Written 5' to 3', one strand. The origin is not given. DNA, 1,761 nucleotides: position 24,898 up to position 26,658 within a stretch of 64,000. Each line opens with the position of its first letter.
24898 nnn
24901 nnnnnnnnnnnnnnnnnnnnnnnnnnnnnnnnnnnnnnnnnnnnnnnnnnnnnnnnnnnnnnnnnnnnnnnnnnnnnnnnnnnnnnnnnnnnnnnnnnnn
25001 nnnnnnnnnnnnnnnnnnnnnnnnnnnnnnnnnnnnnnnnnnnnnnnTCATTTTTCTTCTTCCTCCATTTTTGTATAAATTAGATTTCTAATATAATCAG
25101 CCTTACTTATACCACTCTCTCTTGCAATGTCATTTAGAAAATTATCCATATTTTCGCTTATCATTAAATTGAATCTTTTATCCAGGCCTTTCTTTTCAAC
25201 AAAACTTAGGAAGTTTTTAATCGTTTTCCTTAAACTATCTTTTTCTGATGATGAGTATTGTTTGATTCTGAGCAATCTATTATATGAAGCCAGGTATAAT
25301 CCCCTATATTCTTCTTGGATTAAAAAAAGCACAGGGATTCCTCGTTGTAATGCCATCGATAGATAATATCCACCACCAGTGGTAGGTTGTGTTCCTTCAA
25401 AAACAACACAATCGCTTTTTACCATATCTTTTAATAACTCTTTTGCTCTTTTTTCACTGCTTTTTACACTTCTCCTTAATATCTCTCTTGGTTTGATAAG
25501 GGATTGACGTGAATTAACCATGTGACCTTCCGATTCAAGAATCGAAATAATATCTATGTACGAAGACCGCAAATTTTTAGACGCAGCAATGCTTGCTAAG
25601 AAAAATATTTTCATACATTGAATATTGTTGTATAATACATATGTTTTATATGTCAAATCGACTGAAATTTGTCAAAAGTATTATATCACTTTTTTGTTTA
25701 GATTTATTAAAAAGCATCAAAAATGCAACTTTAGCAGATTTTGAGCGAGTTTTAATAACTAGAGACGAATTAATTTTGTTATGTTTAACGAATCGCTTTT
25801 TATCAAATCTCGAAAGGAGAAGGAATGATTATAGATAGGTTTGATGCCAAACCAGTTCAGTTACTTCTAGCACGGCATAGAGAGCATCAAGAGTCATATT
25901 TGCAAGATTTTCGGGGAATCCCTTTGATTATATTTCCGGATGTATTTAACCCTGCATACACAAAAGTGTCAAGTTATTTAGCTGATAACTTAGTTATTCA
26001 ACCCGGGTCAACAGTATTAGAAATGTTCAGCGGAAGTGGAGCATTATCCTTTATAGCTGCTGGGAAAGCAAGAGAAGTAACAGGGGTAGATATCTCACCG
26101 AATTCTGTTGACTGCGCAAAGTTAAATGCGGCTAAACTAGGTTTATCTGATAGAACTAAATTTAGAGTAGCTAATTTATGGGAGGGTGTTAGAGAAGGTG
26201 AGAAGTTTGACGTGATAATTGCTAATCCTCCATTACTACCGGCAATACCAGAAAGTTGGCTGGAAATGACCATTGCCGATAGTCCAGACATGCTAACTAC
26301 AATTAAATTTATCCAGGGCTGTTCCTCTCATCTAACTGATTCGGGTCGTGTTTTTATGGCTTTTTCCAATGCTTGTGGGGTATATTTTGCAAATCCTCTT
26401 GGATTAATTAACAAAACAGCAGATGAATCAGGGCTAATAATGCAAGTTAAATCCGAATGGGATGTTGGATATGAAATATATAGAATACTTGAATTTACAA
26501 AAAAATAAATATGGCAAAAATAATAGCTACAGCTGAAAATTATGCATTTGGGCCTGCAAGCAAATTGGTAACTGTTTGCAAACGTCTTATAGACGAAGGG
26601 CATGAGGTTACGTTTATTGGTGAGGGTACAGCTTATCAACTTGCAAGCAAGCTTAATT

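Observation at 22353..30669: AT-richer accessory island next to tRNA-His: amino-sugar enzymes with two GT-like proteins, a methyltransferase, an APH-type kinase, two NDT-like proteins and a phosphatase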

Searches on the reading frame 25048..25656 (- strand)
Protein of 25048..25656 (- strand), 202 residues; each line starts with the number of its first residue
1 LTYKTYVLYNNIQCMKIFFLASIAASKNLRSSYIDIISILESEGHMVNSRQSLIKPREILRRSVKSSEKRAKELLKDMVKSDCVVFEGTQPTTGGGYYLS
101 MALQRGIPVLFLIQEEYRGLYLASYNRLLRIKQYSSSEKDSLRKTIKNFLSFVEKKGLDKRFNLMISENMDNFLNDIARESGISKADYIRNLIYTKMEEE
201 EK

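Call 4: search_protein_families(library=pfam, proteins=[window:25048-25656:-], max_evalue=0.1)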
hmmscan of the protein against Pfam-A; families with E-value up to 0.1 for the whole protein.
window:25048-25656:- (202 aa): 2 families
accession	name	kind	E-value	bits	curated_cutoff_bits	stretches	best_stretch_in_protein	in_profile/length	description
PF10723.15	RepB-RCR_reg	-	0.0029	18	21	1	143-198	23-78/81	Replication regulatory protein RepB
PF19807.5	DUF6290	-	0.087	13.5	27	1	166-200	8-42/72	Family of unknown function (DUF6290)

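Call 5: search_protein_families(library=ncbifam, proteins=[window:25048-25656:-], max_evalue=0.1)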
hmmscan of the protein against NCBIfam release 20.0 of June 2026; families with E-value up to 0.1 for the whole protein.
window:25048-25656:- (202 aa): 3 families
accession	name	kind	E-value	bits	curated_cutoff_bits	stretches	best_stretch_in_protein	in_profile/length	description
NF010256.0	PRK13702.1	subfamily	0.0002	21.4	87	1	144-200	26-82/85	replication regulatory protein RepA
NF008671.0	PRK11675.1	equivalog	0.0029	18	62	1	129-200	21-91/95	LexA regulated protein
NF048017.1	antitoxin_RelB_like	equivalog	0.0098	16.1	50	1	168-201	4-37/70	type II toxin-antitoxin system RelB family antitoxin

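Call 6: search_protein_families(library=padloc, proteins=[window:25048-25656:-], max_evalue=0.1)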
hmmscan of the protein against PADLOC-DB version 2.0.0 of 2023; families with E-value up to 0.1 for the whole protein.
window:25048-25656:- (202 aa): 0 families

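Call 9: search_solved_structures(query=window:25048-25656:-, max_evalue=10, show_alignments=2)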
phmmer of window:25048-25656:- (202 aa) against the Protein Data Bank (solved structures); distinct sequences matched with E-value up to 10: 12.
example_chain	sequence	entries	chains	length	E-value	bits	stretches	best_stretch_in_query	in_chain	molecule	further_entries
2klh_A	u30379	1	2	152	0.00031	23.9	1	16-116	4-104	c-Myc-responsive protein Rcl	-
2khz_A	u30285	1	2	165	0.00054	23.1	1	16-116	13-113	c-Myc-responsive protein Rcl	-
4fyh_A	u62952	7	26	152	0.00056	23.1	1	16-116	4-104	Deoxyribonucleoside 5'-monophosphate N-glycosidase | 2'-deoxynucleoside 5'-phosphate N-hydrolase 1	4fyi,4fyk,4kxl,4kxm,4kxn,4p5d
8rqd_C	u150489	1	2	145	0.077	16.1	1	17-114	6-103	2'-deoxynucleoside 5'-phosphate N-hydrolase 1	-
8rpt_B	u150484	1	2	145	0.084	16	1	17-114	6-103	2'-deoxynucleoside 5'-phosphate N-hydrolase 1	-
8qhq_A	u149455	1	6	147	0.13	15.4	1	17-114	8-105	2'-deoxynucleoside 5'-phosphate N-hydrolase 1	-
8rps_C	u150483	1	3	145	0.15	15.2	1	17-114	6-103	2'-deoxynucleoside 5'-phosphate N-hydrolase 1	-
8qhr_A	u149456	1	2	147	0.16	15.1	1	17-114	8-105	2'-deoxynucleoside 5'-phosphate N-hydrolase 1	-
9da1_A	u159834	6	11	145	0.18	14.9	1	17-114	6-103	5-hydroxymethyl-dUMP N-hydrolase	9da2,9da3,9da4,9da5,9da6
8os9_A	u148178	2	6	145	0.18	14.9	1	17-114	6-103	2'-deoxynucleoside 5'-phosphate N-hydrolase 1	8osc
9i3q_A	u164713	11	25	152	0.21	14.7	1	17-114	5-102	5-hydroxymethyl-dUMP N-hydrolase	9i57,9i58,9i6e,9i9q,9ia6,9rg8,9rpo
4p5e_A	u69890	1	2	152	0.22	14.7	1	17-114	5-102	2'-deoxynucleoside 5'-phosphate N-hydrolase 1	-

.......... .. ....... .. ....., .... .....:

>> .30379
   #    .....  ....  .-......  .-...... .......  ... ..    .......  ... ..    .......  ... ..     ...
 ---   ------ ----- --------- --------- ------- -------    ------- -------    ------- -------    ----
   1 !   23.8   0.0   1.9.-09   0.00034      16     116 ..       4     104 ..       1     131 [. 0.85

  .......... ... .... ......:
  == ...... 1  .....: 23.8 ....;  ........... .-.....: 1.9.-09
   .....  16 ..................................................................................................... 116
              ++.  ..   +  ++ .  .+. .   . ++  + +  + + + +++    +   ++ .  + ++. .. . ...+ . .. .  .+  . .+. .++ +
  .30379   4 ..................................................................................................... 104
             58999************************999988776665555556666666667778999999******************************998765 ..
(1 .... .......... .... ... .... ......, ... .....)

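Call 81: search_protein_families(library=pfam, proteins=[window:25048-25614:-], max_evalue=0.01)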
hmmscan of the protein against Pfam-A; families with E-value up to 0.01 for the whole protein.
window:25048-25614:- (188 aa): 1 family
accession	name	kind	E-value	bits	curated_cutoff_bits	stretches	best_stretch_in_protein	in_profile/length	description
PF10723.15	RepB-RCR_reg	-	0.0023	18.3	21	1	129-184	23-78/81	Replication regulatory protein RepB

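Call 83: search_solved_structures(query=A4, max_evalue=5, show_alignments=0)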
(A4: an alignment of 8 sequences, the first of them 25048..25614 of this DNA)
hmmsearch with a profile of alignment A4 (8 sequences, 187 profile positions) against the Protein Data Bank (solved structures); distinct sequences matched with E-value up to 5: 25.
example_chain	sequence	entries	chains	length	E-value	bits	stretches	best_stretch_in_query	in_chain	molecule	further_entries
2klh_A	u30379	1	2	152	8.8e-08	35.2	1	3-100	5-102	c-Myc-responsive protein Rcl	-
4fyh_A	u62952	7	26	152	1.3e-07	34.7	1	3-100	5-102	Deoxyribonucleoside 5'-monophosphate N-glycosidase | 2'-deoxynucleoside 5'-phosphate N-hydrolase 1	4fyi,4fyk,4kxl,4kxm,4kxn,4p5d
2khz_A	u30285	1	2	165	2.3e-07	33.9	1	3-100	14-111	c-Myc-responsive protein Rcl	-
8rqd_C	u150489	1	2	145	1.2e-05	28.2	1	3-99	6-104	2'-deoxynucleoside 5'-phosphate N-hydrolase 1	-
8rpt_B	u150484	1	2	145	3.1e-05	26.9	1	3-99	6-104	2'-deoxynucleoside 5'-phosphate N-hydrolase 1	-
8qhq_A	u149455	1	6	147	3.3e-05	26.8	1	3-99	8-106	2'-deoxynucleoside 5'-phosphate N-hydrolase 1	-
8rps_C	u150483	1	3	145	4e-05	26.6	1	3-99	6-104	2'-deoxynucleoside 5'-phosphate N-hydrolase 1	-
9da1_A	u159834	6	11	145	5.5e-05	26.1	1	3-99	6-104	5-hydroxymethyl-dUMP N-hydrolase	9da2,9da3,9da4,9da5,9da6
8os9_A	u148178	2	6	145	5.5e-05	26.1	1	3-99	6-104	2'-deoxynucleoside 5'-phosphate N-hydrolase 1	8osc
9i3q_A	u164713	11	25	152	6.3e-05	25.9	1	3-99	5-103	5-hydroxymethyl-dUMP N-hydrolase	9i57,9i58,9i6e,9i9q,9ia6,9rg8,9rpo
4p5e_A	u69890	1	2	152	6.3e-05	25.9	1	3-99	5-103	2'-deoxynucleoside 5'-phosphate N-hydrolase 1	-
8qhr_A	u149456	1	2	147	6.5e-05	25.9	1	3-99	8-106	2'-deoxynucleoside 5'-phosphate N-hydrolase 1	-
9vx9_A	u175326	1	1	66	0.34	13.8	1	115-153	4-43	Anti-CRISPR protein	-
6lhx_A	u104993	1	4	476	0.34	13.7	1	12-74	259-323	ThsA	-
8bto_A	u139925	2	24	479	0.36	13.7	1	12-74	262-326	NAD(+) hydrolase ThsA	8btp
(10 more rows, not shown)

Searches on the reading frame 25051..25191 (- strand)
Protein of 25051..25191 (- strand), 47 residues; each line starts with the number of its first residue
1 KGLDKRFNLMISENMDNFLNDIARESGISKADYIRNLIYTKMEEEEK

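Call 84: search_solved_structures(query=window:25051-25191:-, max_evalue=10, show_alignments=2)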
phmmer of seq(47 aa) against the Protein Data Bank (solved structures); distinct sequences matched with E-value up to 10: 4.
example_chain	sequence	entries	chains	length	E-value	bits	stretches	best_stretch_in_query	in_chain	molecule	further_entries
1b01_A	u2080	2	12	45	0.26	14.9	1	4-38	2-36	TRANSCRIPTIONAL REPRESSOR COPG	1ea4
2cpg_A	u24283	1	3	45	0.3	14.7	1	4-36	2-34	TRANSCRIPTIONAL REPRESSOR COPG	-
8cba_A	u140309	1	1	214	0.56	13.9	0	10-47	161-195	Conjugal transfer protein traF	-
1b28_A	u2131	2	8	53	1.3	12.8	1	6-45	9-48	PROTEIN (REGULATORY PROTEIN ARC) | ARC REPRESSOR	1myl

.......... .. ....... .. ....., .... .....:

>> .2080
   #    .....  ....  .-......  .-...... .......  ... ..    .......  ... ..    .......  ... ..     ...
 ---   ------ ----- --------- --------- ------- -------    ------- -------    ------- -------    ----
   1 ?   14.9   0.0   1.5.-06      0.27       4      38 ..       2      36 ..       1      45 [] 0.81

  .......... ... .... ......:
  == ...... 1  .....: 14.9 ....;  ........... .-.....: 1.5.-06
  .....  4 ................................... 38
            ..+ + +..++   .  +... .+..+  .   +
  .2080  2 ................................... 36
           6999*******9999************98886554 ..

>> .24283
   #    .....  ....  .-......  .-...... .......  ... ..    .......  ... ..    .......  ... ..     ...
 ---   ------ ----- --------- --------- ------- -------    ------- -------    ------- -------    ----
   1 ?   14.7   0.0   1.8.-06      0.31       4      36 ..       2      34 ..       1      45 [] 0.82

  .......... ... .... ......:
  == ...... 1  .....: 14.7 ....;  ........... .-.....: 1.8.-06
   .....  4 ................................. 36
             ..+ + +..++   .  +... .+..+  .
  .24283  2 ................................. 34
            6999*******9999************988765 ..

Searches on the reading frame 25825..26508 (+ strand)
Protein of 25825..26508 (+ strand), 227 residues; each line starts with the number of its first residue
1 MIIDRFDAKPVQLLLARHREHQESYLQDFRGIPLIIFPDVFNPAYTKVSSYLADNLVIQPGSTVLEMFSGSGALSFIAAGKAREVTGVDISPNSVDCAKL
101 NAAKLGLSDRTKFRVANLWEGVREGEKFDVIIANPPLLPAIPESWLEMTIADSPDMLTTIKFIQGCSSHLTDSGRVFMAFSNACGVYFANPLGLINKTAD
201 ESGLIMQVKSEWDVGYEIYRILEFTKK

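Call 4: search_protein_families(library=pfam, proteins=[window:25825-26508:+], max_evalue=0.1)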
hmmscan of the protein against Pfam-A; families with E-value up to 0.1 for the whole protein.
window:25825-26508:+ (227 aa): 20 families
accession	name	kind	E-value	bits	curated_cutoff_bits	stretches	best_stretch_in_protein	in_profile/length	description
PF13847.12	Methyltransf_31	-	5.5e-14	52.5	27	1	59-160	2-97/145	Methyltransferase domain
PF05175.20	MTS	-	1e-10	42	23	1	49-139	20-110/170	Methyltransferase small domain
PF13649.12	Methyltransf_25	-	9.6e-09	36.3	27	1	64-142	1-78/97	Methyltransferase domain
PF06325.19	PrmA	-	1.3e-08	35.1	22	1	57-134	158-233/296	Ribosomal protein L11 methyltransferase (PrmA)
PF03602.21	Cons_hypoth95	-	3.3e-07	30.6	24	1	61-136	42-122/182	Conserved hypothetical protein 95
PF01170.24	UPF0020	-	7.6e-07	29.4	22.3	1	83-138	77-132/197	RMKL-like, methyltransferase domain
PF08242.18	Methyltransf_12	-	4.1e-06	27.9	30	1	69-134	5-72/98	Methyltransferase domain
PF08241.18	Methyltransf_11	-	1.6e-05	25.9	21.2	1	69-134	5-67/95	Methyltransferase domain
PF02353.26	CMAS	-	4e-05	23.5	27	1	51-132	53-132/273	Mycolic acid cyclopropane synthetase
PF02475.24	TRM5-TYW2_MTfase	-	4.1e-05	24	28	1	58-102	34-80/164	TRM5/TYW2 methyltransferase domain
PF01135.25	PCMT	-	0.00013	22.2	20.3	1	50-147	63-161/210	Protein-L-isoaspartate(D-aspartate) O-methyltransferase (PCMT)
PF09445.16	Methyltransf_15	-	0.00016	21.7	22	1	63-136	3-80/165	RNA cap guanine-N2 methyltransferase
PF07669.17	Eco57I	-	0.0012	19.4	25.3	1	122-136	68-83/171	Eco57I restriction-modification methylase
PF13489.12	Methyltransf_23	-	0.0098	16.1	27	1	58-134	20-88/164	Methyltransferase domain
PF12847.13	Methyltransf_18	-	0.014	15.8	27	1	76-132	32-87/151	Methyltransferase domain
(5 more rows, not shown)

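Call 5: search_protein_families(library=ncbifam, proteins=[window:25825-26508:+], max_evalue=0.1)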
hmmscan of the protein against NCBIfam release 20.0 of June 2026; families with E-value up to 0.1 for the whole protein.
window:25825-26508:+ (227 aa): 57 families (the best 25 are shown)
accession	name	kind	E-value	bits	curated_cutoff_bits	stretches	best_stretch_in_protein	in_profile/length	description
NF011529.0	PRK14968.1-3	equivalog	7.9e-24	84.2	162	1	29-185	5-161/198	putative methyltransferase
TIGR00537.1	hemK_rel_arch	hypoth_equivalog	3.9e-16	59.3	87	1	49-182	8-142/179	HemK2/MTQ2 family protein methyltransferase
NF011530.0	PRK14968.1-4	equivalog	6.5e-15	55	243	1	56-186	35-163/202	putative methyltransferase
TIGR03534.1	RF_mod_PrmC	equivalog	1.6e-14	54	199.1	1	28-140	54-169/253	peptide chain release factor N(5)-glutamine methyltransferase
TIGR00536.1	hemK_fam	subfamily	2.9e-14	52.8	115.5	1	55-139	108-194/286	HemK family protein methyltransferase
TIGR03533.1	L3_gln_methyl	equivalog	5.7e-12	45.6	229.7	1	56-140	117-202/284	50S ribosomal protein L3 N(5)-glutamine methyltransferase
NF011528.0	PRK14968.1-2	equivalog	1.7e-11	44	171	1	27-150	7-131/205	putative methyltransferase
NF043040.1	corrin_prot_MT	hypoth_equivalog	9.4e-10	38.3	180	1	50-133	32-116/216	corrinoid protein-associated methyltransferase CpaM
NF011527.0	PRK14968.1-1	equivalog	3.9e-09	36.5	242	1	39-226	13-191/192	putative methyltransferase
TIGR02085.1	meth_trns_rumB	equivalog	1.2e-08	34.4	429.5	1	22-136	191-309/374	23S rRNA (uracil(747)-C(5))-methyltransferase RlmC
NF002421.0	PRK01544.1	equivalog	1.6e-08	33.7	567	1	62-140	140-219/524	bifunctional peptide chain release factor N(5)-glutamine methyltransferase PrmC/tRNA (guanosine(46)-N7)-methyltransferase TrmB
TIGR00479.1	rumA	equivalog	3.7e-08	32.7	183.55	1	48-136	281-372/432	23S rRNA (uracil(1939)-C(5))-methyltransferase RlmD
NF008823.0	PRK11873.1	subfamily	9.5e-08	31.8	263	1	58-134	75-153/272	arsenite methyltransferase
NF001790.0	PRK00517.3-3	equivalog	1.2e-07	31.4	269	1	59-134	121-198/262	50S ribosomal protein L11 methyltransferase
NF002910.0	PRK03522.2-3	equivalog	2.4e-07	30.1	558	1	30-136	200-317/383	23S rRNA (uracil(747)-C(5))-methyltransferase RlmC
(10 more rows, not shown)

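Call 6: search_protein_families(library=padloc, proteins=[window:25825-26508:+], max_evalue=0.1)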
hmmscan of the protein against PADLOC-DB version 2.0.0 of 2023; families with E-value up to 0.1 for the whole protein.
window:25825-26508:+ (227 aa): 25 families
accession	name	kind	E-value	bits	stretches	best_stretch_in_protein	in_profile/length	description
PDLC04134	mad2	-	9.7e-26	88.6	1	44-182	275-398/492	mads_2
PDLC03260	MTase_II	-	0.00012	19.1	1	56-105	261-310/349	Type II methyltransferase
PDLC02655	DrmMII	-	0.00016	19.1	1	64-139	3-77/323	DrmMII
PDLC03300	MTase_II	-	0.0014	15.8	1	59-99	233-273/302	Type II methyltransferase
PDLC03387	MTase_II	-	0.002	15.3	1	59-99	232-272/289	Type II methyltransferase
PDLC03323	MTase_II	-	0.0022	15.1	1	8-129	204-318/330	Type II methyltransferase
PDLC03371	MTase_II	-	0.0026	15.3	1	59-99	209-249/260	Type II methyltransferase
PDLC03299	MTase_II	-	0.0029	15.2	1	59-99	214-254/296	Type II methyltransferase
PDLC03380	MTase_II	-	0.0039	14.4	1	53-105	49-101/393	Type II methyltransferase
PDLC03252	MTase_II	-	0.0094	13.3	1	60-105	311-356/365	Type II methyltransferase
PDLC03321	MTase_II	-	0.01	13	1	57-103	197-245/245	Type II methyltransferase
PDLC03364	MTase_II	-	0.011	12.7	1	48-104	46-102/380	Type II methyltransferase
PDLC02648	DrmMII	-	0.012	12.4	1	63-136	23-106/468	DrmMII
PDLC03353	MTase_II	-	0.014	13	1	61-99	209-247/260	Type II methyltransferase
PDLC03327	MTase_II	-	0.018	12.3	1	58-92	240-274/319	Type II methyltransferase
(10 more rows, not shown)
